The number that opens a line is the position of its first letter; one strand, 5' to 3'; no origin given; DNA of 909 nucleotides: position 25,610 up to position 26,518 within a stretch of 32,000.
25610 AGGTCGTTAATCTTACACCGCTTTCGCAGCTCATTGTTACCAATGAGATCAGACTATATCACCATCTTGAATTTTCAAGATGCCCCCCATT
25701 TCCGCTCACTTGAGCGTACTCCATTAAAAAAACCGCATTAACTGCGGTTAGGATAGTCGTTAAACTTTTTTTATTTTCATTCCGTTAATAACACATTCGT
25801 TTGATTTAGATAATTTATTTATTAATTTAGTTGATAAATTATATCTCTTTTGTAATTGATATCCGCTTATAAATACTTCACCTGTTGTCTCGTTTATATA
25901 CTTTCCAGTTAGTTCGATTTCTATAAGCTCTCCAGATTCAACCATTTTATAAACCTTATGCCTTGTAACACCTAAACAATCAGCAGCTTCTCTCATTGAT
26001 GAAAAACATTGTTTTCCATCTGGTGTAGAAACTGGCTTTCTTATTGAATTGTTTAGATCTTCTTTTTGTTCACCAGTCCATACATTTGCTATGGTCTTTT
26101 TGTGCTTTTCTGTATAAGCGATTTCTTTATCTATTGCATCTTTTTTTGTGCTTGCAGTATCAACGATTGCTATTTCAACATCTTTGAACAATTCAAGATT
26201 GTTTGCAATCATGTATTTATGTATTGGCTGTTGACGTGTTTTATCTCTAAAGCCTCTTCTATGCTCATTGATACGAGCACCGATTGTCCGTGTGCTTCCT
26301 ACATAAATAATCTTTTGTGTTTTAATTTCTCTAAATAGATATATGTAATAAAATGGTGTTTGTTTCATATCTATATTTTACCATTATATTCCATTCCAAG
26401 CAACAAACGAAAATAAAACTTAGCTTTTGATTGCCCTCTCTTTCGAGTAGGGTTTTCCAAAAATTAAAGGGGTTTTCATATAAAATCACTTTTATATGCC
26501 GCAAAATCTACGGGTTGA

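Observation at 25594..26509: Terminase large subunit gene split by a putative self-splicing group I intron carrying a GIY-YIG homing endonuclease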

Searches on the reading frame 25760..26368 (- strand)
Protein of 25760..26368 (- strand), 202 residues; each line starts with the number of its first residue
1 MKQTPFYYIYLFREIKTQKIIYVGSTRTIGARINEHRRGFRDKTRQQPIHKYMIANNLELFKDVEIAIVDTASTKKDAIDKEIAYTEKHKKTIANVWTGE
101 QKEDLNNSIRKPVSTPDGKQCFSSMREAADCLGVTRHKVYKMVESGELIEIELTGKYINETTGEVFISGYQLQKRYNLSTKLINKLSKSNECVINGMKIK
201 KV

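Call 4: search_protein_families(library=pfam, proteins=[window:25760-26368:-], max_evalue=0.01)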
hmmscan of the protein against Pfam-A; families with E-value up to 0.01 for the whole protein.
window:25760-26368:- (202 aa): 3 families
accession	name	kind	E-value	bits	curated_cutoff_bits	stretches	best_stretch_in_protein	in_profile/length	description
PF01541.30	GIY-YIG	-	2.1e-09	38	22.6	1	7-91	2-74/78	GIY-YIG catalytic domain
PF12728.13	HTH_17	-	0.0001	22.9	27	1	126-148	5-27/51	Helix-turn-helix domain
PF13338.12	AbiEi_4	-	0.0021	18.6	25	0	124-151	15-41/49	Transcriptional regulator, AbiEi antitoxin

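Call 18: search_solved_structures(query=window:25760-26368:-, max_evalue=1, show_alignments=2)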
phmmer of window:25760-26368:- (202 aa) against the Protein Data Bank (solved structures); distinct sequences matched with E-value up to 1: 0.

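Call 19: search_protein_families(library=phrogs, proteins=[window:25760-26368:-], max_evalue=0.001)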
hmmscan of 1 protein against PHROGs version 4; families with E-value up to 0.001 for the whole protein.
window:25760-26368:- (202 aa): 0 families

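Call 20: find_homologous_proteins(query=window:25760-26368:-)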
Query window:25760-26368:- (202 aa): 37 proteins with E <= 0.001 among 91 candidates.
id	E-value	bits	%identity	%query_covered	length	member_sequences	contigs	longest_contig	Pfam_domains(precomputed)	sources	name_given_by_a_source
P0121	1.5e-126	437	99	100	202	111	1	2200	PF01541.31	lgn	-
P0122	5.3e-94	331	71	100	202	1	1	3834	PF01541.31,PF13338.13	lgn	-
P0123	6.8e-70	253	58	98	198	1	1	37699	PF01541.31,PF13338.13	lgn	-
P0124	3.0e-69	251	57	98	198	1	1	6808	PF01541.31,PF13338.13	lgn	-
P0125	1.5e-68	248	57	98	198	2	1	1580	PF01541.31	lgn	-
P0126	2.3e-68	248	58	98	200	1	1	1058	PF01541.31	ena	-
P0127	2.5e-68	248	57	98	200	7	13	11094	PF01541.31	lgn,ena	-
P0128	1.1e-67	245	58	97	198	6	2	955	PF01541.31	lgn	-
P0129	3.6e-67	244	56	98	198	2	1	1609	PF12728.14,PF01541.31,PF13338.13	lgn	-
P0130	1.0e-66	242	56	98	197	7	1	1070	PF12728.14,PF01541.31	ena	-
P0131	2.1e-66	241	56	98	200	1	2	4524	PF01541.31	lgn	-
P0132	4.0e-66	240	56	97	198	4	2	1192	PF01541.31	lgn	-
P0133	9.0e-66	239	55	97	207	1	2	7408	PF01541.31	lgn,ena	-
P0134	1.1e-65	239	55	97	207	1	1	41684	PF01541.31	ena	-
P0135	1.4e-65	239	55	97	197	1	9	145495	PF01541.31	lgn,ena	-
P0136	1.6e-65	238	54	97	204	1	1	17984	PF01541.31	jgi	jgi:GIY-YIG catalytic domain protein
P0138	2.3e-65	238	55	97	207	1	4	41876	PF01541.31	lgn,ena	-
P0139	2.5e-65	238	54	97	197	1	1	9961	PF01541.31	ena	-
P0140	2.6e-65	238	54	97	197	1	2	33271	PF01541.31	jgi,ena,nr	nr:MAG TPA: intron associated endonuclease [Caudoviricetes sp.]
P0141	5.8e-65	237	54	98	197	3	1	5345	PF01541.31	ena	-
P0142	7.5e-65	236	54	97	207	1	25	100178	PF01541.31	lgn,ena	-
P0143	1.1e-64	236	54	97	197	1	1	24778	PF01541.31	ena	-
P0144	1.3e-64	235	54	97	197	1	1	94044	PF01541.31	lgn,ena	-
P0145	1.6e-64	235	54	97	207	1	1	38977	PF01541.31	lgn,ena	-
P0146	1.9e-64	235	54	97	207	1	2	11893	PF01541.31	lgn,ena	-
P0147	2.2e-64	235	54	97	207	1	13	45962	PF01541.31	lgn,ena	-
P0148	5.9e-64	233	53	97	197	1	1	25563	PF01541.31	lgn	-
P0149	1.7e-62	229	53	97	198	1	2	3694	PF01541.31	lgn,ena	-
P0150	5.7e-62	227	57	98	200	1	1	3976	PF01541.31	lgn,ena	-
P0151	2.4e-61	225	56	98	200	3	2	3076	PF01541.31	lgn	-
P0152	3.1e-61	224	56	98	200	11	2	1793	PF01541.31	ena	-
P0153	5.4e-53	198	48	99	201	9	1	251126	PF01541.31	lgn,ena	-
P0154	2.6e-49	186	49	98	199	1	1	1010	PF01541.31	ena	-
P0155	2.1e-28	117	42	76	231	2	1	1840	PF01541.31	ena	-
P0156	6.5e-26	109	42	76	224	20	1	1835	PF12728.14,PF01541.31,PF22083.3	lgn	-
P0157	7.2e-16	77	38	68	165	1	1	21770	PF01541.31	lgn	-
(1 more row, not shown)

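Call 28: find_encoding_contigs(protein=P0142, flank=3000, max_places=2)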
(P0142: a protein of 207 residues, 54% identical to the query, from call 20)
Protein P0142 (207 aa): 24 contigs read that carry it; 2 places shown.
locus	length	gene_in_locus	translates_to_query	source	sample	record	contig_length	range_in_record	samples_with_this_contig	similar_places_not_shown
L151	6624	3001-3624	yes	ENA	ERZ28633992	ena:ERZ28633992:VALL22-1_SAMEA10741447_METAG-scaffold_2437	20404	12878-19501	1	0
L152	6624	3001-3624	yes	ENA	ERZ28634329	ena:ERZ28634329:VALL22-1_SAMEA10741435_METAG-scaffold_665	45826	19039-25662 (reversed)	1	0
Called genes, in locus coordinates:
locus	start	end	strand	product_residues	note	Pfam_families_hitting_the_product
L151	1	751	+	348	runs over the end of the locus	PF00145:DNA_methylase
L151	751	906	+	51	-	-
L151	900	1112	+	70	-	-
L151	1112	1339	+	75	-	PF00462:Glutaredoxin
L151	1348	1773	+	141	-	PF05263:DUF722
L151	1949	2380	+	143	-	PF03592:Terminase_2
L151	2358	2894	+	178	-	PF04466:Terminase_3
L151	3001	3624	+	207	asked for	PF01541:GIY-YIG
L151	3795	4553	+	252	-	-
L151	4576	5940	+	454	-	PF05133:SPP1_portal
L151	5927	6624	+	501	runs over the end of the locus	PF04233:Phage_Mu_F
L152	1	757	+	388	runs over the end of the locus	PF00145:DNA_methylase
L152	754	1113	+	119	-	-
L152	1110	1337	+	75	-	PF00462:Glutaredoxin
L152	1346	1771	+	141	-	PF05263:DUF722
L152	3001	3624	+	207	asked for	PF01541:GIY-YIG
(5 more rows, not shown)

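Call 29: find_encoding_contigs(protein=P0123, flank=3000, max_places=2)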
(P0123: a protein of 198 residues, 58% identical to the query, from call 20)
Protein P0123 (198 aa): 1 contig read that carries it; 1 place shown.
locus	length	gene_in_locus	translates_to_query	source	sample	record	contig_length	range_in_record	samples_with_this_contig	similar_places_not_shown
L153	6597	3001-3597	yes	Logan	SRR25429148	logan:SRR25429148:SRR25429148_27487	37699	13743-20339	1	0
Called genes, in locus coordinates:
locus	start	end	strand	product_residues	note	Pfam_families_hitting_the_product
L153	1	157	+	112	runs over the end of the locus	-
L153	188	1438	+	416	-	PF02384:N6_Mtase, PF07669:Eco57I (weak)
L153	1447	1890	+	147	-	-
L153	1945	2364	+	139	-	PF03592:Terminase_2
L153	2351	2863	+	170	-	PF04466:Terminase_3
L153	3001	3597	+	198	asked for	PF01541:GIY-YIG, PF13338:AbiEi_4 (faint)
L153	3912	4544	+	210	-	PF17288:Terminase_3C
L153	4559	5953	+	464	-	PF05133:SPP1_portal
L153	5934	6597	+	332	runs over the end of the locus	PF04233:Phage_Mu_F (weak)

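Call 33: find_related_loci(query=A1, collection=viral_contigs, flank=1500)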
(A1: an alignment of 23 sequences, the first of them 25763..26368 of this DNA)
Query A1 (202 aa) in viral_contigs; peptide patterns used: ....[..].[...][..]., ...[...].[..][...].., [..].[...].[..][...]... (x = any residue, [..] = any of these).
51 stretches matched a pattern; 14 encode a relative of the query (tblastn E <= 1e-3); 14 distinct loci.
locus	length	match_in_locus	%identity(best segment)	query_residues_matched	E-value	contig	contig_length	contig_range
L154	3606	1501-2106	100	1-202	1e-138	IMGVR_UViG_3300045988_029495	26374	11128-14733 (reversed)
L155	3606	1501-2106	100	1-202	1e-138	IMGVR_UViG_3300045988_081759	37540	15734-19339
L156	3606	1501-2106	100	1-202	1e-138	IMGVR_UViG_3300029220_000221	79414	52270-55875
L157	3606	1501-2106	100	1-202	1e-138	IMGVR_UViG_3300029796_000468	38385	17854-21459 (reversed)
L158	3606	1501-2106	100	1-202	1e-138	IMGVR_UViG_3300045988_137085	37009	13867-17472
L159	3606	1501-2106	100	1-202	1e-138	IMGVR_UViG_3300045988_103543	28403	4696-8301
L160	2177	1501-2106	100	1-202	2e-143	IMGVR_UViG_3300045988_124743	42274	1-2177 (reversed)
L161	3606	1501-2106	100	1-202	1e-138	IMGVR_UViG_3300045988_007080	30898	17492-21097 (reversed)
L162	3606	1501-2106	100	1-202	1e-138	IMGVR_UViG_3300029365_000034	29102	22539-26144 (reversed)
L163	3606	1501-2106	100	1-202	1e-138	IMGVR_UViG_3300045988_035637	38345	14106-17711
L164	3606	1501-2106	100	1-202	1e-138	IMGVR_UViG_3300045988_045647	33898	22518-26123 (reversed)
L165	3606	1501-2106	100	1-202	1e-138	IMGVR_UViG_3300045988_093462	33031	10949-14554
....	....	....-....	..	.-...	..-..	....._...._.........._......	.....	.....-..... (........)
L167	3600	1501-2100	52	3-202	1e-64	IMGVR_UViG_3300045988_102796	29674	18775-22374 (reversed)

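Call 34: predict_structure(alignment_id=A1)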
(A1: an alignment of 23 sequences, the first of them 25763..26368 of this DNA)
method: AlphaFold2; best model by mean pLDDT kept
length: 202 residues; sequences in the alignment: 23
mean_pLDDT: 80.5   pTM: 0.47
mean pLDDT of the five models: 80.5, 80.1, 79.3, 78.1, 78.0
residues with pLDDT >= 90: 53; 70-90: 120; 50-70: 13; < 50: 16
segments of 3 or more residues with pLDDT < 50: 96-109
pLDDT, mean of each block of 10 residues (from residue 1): 72 91 91 91 86 88 94 90 85 54 40 78 80 88 89 74 73 84 84 79 77
secondary structure, 60 per line:
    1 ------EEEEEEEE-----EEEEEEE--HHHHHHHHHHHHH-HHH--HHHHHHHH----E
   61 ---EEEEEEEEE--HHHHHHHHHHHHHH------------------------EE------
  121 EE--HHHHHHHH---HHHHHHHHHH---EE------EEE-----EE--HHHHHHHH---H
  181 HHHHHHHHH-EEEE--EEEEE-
elements in order: E7-14 E20-26 H29-41 H48-55 E64-72 H75-88 H125-132 H136-145 E157-159 H169-176 H180-189 E191-194 E197-201

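Call 36: find_encoding_contigs(protein=P0153, flank=2500, max_places=1)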
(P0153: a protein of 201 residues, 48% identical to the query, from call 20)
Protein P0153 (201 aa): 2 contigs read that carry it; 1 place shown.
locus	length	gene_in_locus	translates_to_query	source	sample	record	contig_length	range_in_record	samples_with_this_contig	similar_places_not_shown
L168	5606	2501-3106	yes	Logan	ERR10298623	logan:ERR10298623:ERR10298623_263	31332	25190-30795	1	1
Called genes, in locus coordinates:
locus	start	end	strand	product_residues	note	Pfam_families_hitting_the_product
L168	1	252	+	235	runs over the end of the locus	PF08281:Sigma70_r4_2 (weak)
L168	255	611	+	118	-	PF06356:DUF1064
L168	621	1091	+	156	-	PF07374:DUF1492 (weak)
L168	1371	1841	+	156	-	PF03592:Terminase_2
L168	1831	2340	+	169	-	PF04466:Terminase_3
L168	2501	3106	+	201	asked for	PF01541:GIY-YIG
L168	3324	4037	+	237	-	PF04466:Terminase_3 (weak), PF17289:Terminase_6C (faint), PF17288:Terminase_3C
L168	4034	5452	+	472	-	PF05133:SPP1_portal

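Call 37: find_encoding_contigs(protein=P0127, flank=2500, max_places=1)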
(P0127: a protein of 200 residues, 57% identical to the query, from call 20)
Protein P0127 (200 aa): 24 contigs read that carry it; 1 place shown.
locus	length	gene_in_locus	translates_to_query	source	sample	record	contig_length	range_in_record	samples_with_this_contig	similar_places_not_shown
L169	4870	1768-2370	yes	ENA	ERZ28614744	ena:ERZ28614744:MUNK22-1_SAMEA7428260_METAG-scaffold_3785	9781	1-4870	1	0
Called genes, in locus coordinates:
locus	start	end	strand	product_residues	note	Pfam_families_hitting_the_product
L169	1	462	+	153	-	?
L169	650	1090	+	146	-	PF03592:Terminase_2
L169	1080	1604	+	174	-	PF04466:Terminase_3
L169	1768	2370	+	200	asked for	PF01541:GIY-YIG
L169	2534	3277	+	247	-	PF04466:Terminase_3, PF17288:Terminase_3C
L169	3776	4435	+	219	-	PF05133:SPP1_portal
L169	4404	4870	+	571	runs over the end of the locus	PF04233:Phage_Mu_F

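Call 38: find_encoding_contigs(protein=P0156, flank=2500, max_places=1)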
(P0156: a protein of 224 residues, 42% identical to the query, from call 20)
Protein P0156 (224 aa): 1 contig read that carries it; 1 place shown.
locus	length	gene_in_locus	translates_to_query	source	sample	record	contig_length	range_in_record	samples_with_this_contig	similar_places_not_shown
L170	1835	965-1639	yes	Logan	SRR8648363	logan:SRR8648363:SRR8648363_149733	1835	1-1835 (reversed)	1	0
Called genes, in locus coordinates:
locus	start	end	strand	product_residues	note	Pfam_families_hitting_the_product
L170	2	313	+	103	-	?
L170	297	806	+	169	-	PF04466:Terminase_3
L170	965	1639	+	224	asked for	PF01541:GIY-YIG (weak), PF22083:I-HmuI_NUMOD-like (faint), PF12728:HTH_17 (faint)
